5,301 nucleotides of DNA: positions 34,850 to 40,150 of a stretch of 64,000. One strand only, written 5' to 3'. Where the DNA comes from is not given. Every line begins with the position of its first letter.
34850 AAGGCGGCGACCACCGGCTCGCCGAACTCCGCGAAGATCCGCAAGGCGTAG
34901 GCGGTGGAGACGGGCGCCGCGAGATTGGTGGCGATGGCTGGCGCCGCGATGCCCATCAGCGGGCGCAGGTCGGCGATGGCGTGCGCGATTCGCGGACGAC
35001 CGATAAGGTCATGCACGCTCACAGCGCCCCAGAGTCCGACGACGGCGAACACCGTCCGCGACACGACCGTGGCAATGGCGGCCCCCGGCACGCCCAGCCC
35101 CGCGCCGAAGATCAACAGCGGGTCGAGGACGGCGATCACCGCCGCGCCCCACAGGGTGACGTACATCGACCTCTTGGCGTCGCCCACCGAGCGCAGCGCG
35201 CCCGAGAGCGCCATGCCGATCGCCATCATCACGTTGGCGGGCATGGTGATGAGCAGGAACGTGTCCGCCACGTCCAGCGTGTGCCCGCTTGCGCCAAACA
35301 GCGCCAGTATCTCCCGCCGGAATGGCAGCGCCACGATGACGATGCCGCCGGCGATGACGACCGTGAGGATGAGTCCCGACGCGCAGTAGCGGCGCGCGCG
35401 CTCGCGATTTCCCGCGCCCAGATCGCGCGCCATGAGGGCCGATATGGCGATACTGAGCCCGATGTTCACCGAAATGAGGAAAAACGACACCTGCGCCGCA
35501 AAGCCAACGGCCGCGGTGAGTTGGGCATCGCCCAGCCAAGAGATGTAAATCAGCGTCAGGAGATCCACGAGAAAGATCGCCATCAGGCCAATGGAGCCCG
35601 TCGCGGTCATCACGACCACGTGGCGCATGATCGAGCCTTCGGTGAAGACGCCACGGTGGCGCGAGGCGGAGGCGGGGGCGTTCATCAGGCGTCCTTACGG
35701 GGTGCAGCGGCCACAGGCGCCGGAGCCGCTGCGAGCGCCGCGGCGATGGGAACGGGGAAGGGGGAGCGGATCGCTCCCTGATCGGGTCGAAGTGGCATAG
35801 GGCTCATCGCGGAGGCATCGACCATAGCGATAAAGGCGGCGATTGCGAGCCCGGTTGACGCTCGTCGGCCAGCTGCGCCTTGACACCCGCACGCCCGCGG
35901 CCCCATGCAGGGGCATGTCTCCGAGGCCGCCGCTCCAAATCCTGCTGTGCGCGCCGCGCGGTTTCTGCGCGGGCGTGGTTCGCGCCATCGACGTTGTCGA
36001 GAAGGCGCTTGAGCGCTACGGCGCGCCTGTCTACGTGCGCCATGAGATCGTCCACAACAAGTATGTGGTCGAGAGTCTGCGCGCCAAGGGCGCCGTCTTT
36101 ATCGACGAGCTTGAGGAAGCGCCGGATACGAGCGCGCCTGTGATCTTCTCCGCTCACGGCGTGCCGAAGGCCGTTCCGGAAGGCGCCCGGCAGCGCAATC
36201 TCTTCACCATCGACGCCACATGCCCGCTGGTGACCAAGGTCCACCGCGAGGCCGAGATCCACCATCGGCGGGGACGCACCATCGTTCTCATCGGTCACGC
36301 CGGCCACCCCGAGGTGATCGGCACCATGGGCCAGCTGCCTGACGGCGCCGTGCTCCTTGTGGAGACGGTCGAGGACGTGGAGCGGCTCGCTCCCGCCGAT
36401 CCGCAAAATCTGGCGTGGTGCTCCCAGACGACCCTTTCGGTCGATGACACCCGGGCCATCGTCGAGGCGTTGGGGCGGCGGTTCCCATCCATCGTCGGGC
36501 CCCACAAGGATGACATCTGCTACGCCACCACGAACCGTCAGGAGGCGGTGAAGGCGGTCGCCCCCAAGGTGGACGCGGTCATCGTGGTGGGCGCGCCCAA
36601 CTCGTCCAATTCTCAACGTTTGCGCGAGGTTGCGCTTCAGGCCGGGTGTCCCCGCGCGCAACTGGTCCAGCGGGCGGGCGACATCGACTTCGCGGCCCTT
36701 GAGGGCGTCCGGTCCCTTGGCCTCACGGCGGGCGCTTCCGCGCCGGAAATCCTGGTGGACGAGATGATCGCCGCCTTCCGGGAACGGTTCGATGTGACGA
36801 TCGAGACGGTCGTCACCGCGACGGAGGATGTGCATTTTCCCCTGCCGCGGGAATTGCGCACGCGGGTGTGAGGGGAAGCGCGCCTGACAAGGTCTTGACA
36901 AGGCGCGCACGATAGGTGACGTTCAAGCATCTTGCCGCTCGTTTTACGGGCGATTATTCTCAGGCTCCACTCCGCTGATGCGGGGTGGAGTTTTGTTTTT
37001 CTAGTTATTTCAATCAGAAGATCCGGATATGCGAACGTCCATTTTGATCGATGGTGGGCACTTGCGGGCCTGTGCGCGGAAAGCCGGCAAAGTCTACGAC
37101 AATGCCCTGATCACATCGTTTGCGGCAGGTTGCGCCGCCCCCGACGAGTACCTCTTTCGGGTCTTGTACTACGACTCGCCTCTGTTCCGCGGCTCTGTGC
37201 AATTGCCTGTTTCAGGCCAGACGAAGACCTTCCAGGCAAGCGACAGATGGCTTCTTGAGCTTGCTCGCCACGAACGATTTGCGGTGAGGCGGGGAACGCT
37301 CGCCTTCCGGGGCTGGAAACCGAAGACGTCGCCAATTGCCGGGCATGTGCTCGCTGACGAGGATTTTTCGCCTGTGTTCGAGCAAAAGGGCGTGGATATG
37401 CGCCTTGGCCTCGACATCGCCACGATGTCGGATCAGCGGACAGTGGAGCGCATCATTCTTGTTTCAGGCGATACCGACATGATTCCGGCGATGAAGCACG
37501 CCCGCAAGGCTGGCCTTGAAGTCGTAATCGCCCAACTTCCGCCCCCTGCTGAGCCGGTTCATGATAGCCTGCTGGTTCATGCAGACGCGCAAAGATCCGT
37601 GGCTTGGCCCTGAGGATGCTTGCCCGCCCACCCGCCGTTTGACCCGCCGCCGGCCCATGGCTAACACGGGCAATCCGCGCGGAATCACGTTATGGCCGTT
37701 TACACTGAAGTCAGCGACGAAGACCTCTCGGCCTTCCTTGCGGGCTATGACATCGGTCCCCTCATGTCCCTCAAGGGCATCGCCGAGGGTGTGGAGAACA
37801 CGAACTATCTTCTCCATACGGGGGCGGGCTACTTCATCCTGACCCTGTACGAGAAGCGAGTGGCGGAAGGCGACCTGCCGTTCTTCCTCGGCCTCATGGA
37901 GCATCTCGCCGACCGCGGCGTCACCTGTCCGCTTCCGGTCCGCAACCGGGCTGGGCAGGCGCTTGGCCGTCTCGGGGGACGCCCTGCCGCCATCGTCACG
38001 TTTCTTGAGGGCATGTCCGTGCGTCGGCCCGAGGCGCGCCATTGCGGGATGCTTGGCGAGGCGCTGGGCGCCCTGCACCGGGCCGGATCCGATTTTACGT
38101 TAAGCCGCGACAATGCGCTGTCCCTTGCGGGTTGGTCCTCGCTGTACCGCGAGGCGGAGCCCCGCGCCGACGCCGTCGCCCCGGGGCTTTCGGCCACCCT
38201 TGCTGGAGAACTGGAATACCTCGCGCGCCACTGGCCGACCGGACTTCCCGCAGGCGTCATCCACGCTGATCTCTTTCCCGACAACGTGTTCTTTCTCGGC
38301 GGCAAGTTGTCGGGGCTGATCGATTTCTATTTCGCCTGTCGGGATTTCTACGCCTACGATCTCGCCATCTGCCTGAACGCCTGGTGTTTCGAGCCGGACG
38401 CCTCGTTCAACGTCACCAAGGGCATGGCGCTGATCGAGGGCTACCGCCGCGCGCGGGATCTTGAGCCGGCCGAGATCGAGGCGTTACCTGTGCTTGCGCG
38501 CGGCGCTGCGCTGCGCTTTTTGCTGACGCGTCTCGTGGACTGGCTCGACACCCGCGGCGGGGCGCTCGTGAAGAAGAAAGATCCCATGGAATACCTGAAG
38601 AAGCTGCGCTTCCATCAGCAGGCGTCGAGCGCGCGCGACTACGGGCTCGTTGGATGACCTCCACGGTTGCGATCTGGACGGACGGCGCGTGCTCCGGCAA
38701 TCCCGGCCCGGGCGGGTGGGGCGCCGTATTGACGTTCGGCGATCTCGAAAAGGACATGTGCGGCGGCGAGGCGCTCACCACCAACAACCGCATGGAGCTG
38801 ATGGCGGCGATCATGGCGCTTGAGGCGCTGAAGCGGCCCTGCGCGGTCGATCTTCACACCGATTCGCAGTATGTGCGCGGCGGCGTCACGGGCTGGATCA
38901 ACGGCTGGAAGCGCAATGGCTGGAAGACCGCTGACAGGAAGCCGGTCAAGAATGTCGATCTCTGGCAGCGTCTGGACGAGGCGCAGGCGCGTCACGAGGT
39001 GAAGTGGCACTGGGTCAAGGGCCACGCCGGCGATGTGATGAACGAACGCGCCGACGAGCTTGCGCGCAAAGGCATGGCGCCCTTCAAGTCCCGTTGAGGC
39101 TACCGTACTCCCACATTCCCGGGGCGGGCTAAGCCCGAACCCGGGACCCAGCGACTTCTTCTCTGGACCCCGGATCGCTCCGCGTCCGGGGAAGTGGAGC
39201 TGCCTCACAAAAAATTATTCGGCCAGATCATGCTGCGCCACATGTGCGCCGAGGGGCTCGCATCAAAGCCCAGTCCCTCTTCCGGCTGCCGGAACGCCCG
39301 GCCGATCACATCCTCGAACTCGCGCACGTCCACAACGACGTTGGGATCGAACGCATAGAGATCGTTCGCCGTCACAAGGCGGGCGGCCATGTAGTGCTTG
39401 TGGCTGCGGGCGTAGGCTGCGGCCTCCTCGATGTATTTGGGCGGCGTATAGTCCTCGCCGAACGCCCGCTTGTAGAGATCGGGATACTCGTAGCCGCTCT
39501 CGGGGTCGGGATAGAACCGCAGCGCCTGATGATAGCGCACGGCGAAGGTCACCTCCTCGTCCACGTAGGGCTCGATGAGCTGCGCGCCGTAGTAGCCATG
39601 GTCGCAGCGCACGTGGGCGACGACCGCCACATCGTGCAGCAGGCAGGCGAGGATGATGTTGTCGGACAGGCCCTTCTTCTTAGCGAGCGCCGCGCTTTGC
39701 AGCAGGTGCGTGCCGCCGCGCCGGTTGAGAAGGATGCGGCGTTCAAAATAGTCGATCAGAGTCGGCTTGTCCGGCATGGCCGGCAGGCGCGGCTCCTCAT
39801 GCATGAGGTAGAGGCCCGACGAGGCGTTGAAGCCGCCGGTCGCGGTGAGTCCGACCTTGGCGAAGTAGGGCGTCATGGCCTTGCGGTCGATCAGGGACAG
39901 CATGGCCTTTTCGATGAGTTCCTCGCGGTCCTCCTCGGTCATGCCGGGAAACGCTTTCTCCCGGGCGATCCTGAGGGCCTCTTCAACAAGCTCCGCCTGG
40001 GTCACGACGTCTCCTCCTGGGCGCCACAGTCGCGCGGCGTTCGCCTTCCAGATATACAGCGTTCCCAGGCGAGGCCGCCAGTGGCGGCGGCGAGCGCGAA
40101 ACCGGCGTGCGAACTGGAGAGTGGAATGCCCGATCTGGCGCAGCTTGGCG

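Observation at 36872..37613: NYN/PIN RNase behind a promoter, short structured RNA and terminator: candidate RNA-antitoxin (type III-like) module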

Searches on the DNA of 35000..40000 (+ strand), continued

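Call 91: search_with_rna_model(model_id=R1, sources=[L107, L108, L109, L110, L111, L112, L113, L114, L115, L116, L117, L118, L119, L120, L121, L122, L123, L124, L125, L126, L127, L128, L129, L130, L131, L132, L133, L134, L135, L136, L137, L138, L139, L140, L141, L142, L143, L144, L145, L146, L147, L148, L149, L150, L151, L152, L153, L154, L155, L156, L157, L158, L159, L160, L161, L162, L163, L164, L165, L166, L167, L168, L169, L170, L171, L172, L173, L174, L175, L176, L177, L178, L179, L180, L181, L182, L183, L184, L185, L186, L187, L105, L106], max_evalue=1)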
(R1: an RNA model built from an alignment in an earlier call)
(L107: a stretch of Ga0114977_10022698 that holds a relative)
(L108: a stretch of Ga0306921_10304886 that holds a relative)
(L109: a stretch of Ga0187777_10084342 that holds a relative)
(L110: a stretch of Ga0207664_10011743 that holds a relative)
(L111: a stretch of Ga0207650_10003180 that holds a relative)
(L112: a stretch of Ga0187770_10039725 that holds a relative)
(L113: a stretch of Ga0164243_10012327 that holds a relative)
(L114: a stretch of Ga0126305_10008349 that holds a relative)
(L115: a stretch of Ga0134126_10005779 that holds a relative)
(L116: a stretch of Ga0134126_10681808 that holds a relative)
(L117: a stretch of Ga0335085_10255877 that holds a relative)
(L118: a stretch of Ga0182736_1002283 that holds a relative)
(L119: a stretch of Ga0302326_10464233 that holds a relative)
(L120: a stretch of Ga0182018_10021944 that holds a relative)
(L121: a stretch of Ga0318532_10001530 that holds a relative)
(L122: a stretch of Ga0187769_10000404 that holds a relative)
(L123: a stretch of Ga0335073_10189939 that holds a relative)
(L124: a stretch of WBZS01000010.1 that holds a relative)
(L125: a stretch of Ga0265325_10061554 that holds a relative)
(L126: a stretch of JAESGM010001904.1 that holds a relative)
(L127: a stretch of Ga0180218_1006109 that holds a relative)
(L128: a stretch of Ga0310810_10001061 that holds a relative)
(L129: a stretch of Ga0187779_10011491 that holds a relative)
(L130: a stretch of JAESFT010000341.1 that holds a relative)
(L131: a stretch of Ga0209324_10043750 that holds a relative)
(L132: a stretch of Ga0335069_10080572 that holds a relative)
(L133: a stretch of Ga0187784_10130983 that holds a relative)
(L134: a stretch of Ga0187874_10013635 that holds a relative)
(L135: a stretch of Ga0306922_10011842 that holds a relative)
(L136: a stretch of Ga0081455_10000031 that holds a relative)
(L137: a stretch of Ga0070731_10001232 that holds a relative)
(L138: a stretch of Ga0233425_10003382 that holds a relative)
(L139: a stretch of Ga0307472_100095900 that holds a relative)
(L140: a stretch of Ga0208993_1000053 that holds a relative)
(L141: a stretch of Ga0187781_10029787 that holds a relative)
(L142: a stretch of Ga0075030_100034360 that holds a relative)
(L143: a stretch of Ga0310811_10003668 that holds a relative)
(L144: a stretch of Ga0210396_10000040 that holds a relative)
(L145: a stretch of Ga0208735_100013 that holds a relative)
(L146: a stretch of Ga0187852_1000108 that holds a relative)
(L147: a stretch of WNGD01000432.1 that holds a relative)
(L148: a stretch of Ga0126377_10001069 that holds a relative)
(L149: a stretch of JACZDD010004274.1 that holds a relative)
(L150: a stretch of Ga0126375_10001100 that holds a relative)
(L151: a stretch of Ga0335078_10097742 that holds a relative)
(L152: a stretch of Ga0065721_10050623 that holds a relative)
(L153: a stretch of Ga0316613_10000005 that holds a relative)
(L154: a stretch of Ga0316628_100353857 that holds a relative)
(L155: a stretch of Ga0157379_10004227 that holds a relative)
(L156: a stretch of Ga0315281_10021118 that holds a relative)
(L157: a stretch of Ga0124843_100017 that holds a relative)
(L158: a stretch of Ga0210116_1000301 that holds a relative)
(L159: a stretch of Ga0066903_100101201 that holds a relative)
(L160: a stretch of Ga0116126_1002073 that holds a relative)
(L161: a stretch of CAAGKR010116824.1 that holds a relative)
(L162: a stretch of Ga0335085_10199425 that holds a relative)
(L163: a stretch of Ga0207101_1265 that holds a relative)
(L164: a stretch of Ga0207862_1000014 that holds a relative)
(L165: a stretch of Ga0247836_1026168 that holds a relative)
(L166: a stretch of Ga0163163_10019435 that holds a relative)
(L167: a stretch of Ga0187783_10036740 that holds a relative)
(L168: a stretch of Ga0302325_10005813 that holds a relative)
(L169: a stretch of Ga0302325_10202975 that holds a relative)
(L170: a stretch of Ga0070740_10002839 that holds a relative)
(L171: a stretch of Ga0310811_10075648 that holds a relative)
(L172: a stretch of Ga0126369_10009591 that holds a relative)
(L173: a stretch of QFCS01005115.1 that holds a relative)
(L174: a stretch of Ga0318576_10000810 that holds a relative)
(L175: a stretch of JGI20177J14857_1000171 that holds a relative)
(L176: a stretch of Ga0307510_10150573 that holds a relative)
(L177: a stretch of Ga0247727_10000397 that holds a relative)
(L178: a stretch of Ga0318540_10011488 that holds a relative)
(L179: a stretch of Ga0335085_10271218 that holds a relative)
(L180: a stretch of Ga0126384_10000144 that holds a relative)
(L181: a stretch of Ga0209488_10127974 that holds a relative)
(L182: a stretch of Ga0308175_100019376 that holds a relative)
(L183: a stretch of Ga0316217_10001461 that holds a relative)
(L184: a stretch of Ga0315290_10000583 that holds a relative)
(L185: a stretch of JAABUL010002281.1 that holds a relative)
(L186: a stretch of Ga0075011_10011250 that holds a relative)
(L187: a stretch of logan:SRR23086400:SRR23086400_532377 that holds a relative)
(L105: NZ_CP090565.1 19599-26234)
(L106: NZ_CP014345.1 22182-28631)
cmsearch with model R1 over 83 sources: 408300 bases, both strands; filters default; matches with E-value up to 1: 2.
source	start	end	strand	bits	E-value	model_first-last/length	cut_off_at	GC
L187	849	924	+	76.3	7e-19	1-76/76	no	0.58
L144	4432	4459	-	14.7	0.39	39-66/76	no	0.54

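Call 94: build_rna_model(alignment_id=A8, structure=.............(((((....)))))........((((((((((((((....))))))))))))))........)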
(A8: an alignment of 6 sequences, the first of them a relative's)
Model R2 built from alignment A8 (6 sequences, 75 columns); structure: as given.
model positions 74; base pairs 19; branch points 1; effective number of sequences 2.13; information 0.763 bits per position. Calibrated on 0.2 Mb of random sequence (short: E-values are rough).
structure used (alignment columns):
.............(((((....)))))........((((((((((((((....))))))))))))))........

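Call 95: search_with_rna_model(model_id=R2, sources=[window, L001, L002, L003, L004, L005, L006, L007, L008, L009, L010, L011, L012, L013, L014, L015, L016, L017, L018, L019, L020, L021, L022, L023, L024, L025, L026, L027, L028, L029, L030, L031, L032, L033, L034, L035, L036, L037, L038, L039, L040, L041, L042, L043, L044, L045, L046, L047, L048, L049, L050, L051, L052, L053, L054, L055, L056, L057, L058, L059, L060, L061, L062, L063, L064, L065, L066, L067, L068, L069, L070, L071, L072, L073, L074, L075, L076, L077, L078, L079, L080, L081, L082, L083, L084, L085, L086, L087, L088, L089, L090, L091, L092, L093, L095, L096, L103, L104], max_evalue=0.001, make_alignment=true)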
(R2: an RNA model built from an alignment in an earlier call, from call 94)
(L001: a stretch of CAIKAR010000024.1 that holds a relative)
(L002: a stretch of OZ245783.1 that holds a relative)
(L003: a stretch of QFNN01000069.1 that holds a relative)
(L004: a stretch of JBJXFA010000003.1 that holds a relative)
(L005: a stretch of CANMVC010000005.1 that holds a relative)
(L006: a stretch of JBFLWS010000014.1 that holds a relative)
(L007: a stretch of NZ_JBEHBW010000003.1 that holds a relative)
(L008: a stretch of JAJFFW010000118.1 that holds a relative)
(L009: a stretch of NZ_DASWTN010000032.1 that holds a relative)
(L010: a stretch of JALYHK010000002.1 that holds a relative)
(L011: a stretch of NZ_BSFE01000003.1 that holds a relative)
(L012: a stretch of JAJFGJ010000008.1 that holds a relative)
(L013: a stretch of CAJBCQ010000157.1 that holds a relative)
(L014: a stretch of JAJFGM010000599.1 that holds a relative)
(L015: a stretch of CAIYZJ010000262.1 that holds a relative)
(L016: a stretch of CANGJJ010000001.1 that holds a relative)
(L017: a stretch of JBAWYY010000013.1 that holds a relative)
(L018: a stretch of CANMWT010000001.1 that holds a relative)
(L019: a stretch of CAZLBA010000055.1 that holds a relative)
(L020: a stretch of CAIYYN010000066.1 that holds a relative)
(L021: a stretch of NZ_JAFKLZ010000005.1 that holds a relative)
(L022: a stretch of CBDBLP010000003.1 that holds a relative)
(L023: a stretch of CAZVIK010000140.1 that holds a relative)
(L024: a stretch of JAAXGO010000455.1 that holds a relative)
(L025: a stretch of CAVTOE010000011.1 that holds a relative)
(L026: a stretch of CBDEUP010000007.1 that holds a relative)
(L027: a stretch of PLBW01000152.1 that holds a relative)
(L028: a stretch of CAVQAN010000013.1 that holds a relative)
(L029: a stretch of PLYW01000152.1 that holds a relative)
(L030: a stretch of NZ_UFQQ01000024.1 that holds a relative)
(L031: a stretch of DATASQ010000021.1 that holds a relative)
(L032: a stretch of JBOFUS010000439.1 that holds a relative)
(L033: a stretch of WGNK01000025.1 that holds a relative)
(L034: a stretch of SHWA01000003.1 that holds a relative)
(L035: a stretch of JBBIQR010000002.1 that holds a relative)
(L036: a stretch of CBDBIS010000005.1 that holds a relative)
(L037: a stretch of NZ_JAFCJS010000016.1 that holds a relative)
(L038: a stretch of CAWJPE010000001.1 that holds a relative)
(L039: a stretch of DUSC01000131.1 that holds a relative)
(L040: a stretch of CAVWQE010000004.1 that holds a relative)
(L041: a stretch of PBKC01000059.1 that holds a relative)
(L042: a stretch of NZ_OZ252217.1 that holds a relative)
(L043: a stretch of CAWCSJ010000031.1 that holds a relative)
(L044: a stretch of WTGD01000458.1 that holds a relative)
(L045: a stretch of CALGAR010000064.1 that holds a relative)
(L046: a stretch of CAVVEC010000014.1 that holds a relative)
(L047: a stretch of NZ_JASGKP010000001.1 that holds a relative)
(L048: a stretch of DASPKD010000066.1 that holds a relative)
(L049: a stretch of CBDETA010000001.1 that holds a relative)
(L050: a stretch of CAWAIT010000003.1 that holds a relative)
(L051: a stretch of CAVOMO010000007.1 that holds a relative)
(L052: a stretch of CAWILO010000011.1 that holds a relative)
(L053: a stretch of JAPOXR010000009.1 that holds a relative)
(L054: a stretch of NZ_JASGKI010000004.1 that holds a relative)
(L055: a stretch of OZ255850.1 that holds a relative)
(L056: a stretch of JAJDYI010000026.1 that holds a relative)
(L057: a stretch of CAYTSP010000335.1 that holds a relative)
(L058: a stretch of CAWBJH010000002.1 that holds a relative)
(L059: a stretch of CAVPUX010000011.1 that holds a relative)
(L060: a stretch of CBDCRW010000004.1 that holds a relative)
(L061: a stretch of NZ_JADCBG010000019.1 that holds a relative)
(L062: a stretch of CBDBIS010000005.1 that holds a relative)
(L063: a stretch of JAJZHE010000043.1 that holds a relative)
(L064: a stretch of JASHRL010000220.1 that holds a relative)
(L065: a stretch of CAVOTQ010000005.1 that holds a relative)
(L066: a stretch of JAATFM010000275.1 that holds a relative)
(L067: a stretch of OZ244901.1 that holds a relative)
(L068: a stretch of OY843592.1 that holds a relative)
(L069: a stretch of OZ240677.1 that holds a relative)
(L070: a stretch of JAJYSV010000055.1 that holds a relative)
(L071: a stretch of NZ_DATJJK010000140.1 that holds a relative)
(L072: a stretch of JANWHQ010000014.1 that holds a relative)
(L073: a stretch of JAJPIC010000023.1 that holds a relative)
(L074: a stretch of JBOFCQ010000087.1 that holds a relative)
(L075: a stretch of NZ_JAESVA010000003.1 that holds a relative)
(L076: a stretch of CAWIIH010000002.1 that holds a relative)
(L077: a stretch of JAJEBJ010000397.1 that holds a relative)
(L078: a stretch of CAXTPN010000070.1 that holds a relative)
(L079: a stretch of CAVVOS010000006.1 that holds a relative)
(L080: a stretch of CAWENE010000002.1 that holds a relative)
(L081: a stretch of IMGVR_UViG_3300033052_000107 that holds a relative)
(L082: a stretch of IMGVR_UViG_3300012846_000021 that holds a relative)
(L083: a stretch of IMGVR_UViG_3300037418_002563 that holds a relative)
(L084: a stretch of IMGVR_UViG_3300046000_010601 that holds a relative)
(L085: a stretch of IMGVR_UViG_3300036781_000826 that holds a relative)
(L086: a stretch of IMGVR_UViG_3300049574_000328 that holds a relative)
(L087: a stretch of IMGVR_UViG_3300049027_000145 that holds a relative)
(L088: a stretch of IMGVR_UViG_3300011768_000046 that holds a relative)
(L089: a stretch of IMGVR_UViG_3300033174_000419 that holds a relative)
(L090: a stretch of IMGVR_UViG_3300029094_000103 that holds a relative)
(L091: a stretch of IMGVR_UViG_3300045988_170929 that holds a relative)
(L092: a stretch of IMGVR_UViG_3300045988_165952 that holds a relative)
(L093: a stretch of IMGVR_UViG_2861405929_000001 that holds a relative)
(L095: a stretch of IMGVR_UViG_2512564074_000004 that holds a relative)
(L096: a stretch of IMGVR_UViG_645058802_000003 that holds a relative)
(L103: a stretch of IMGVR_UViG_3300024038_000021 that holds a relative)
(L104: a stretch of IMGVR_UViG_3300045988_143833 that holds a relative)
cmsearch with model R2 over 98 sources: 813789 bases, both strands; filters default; matches with E-value up to 0.001: 74.
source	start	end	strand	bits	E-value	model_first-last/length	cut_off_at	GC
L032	2988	3060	+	89.5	1.2e-24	1-74/74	no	0.58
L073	3932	4004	+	89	1.6e-24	1-74/74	no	0.56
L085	361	434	+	88.5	2.3e-24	1-74/74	no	0.61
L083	3924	3997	+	88.2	2.8e-24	1-74/74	no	0.66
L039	3931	4003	+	88.2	2.8e-24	1-74/74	no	0.6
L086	2121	2194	+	88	3.3e-24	1-74/74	no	0.58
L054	3926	3998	+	83.8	6.7e-23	1-74/74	no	0.6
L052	3906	3979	+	81.7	3e-22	1-74/74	no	0.55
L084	3921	3995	+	79.8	1.2e-21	1-74/74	no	0.63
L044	1815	1889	+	71.2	5.7e-19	1-74/74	no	0.57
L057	3928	4004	+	70.6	8.6e-19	1-74/74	no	0.58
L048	3923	3997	+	70.3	1.1e-18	1-74/74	no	0.63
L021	3921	3997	+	70.1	1.3e-18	1-74/74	no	0.61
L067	3926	4004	+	68.6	3.6e-18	1-74/74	no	0.58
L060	3926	4004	+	68.4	4.2e-18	1-74/74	no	0.61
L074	3923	3995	+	67.6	7.2e-18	1-74/74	no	0.55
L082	3923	3998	+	66.8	1.3e-17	1-74/74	no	0.63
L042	3918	3987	+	66.3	1.8e-17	1-74/74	no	0.57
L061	3921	3997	+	66.3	1.9e-17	1-74/74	no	0.64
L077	1318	1396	+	65.5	3.4e-17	1-74/74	no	0.56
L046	3916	3985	+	65.4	3.5e-17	1-74/74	no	0.54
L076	3921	3994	+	64.2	8.3e-17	1-74/74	no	0.55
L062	3926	4004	+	63.7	1.2e-16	1-74/74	no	0.65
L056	3927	4004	+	63.4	1.5e-16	1-74/74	no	0.63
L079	3914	3985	+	63.3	1.6e-16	1-74/74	no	0.51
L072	3912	3989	+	63.3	1.6e-16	1-74/74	no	0.67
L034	3926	4000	+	63.1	1.9e-16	1-74/74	no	0.53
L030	3934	4003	+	62.9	2.1e-16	1-74/74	no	0.56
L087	3920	3993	+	62.6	2.7e-16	1-74/74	no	0.64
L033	3911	3985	+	62.2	3.5e-16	1-74/74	no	0.63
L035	3914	3983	+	62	4.2e-16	1-74/74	no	0.53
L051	3923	3992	+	61.9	4.5e-16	1-74/74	no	0.5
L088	3920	3995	+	61.6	5.3e-16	1-74/74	no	0.55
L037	3935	4004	+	59.6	2.2e-15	1-74/74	no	0.57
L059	3924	3991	+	59.6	2.3e-15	1-74/74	no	0.53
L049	3889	3958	+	58.3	5.7e-15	1-74/74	no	0.57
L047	3916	3992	+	57.7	9.2e-15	1-74/74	no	0.57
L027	3923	3992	+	57.5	1e-14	1-74/74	no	0.5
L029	3923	3992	+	57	1.5e-14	1-74/74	no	0.53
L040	3914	3984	+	56.6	1.9e-14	1-74/74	no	0.55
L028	3920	3993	+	56.4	2.3e-14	1-74/74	no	0.55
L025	3923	3992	+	56.4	2.3e-14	1-74/74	no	0.49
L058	3920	3988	+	56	3e-14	1-74/74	no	0.62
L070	3903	3973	+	56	3e-14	1-74/74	no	0.48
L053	3926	4004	+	55.4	4.5e-14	1-74/74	no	0.58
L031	3930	3990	+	54.5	9e-14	1-74/74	no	0.52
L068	3926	4004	+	54.5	9.1e-14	1-74/74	no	0.65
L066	2886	2946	+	54.4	9.2e-14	1-74/74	no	0.46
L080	3919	3977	+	54.2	1.1e-13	1-74/74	no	0.56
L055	3928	3987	+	53.6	1.6e-13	1-74/74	no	0.52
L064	3915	3989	+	52.5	3.7e-13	1-74/74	no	0.61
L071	3905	3986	+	52.2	4.6e-13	1-74/74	no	0.59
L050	3906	3983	+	51.9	5.8e-13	1-74/74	no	0.54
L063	3926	3986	+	51.8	5.9e-13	1-74/74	no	0.51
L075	3919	3994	+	51.7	6.4e-13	1-74/74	no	0.58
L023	3916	3992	+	51.2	9.5e-13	1-74/74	no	0.6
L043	3908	3986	+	48.5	6.6e-12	1-74/74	no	0.58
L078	662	721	+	47.9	9.8e-12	1-74/74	no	0.53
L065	3910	3972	+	45.7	4.8e-11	1-74/74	no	0.59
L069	3921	3980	+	43.6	2.1e-10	1-74/74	no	0.58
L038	3918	3979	+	43.2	2.9e-10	1-74/74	no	0.56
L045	3906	3984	+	37.3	2e-08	1-74/74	no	0.56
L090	3914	3970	+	32.1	8.4e-07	1-74/74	no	0.46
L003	3808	3879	+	30.7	2.2e-06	1-74/74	no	0.56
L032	3013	3076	-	30.3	2.9e-06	1-74/74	no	0.56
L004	3913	3989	+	28.5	1.1e-05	1-74/74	no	0.49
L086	2147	2215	-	25.8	7.4e-05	1-74/74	no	0.54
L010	3917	3992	+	25.7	8e-05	1-74/74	no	0.63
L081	139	213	+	25.5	9.3e-05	1-74/74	no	0.6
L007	3912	3986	+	25.2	0.00011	1-74/74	no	0.56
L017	3915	3992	+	25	0.00013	1-74/74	no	0.49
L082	3950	4018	-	24.3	0.00021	1-74/74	no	0.59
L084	3955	3987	-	23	0.00056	35-66/74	no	0.7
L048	3950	4008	-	22.2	0.00098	1-74/74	no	0.63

Alignment A9: 74 matches aligned to the model, 155 columns, each read 5' to 3' on its own strand. Consensus structure (alignment columns), stored with it:
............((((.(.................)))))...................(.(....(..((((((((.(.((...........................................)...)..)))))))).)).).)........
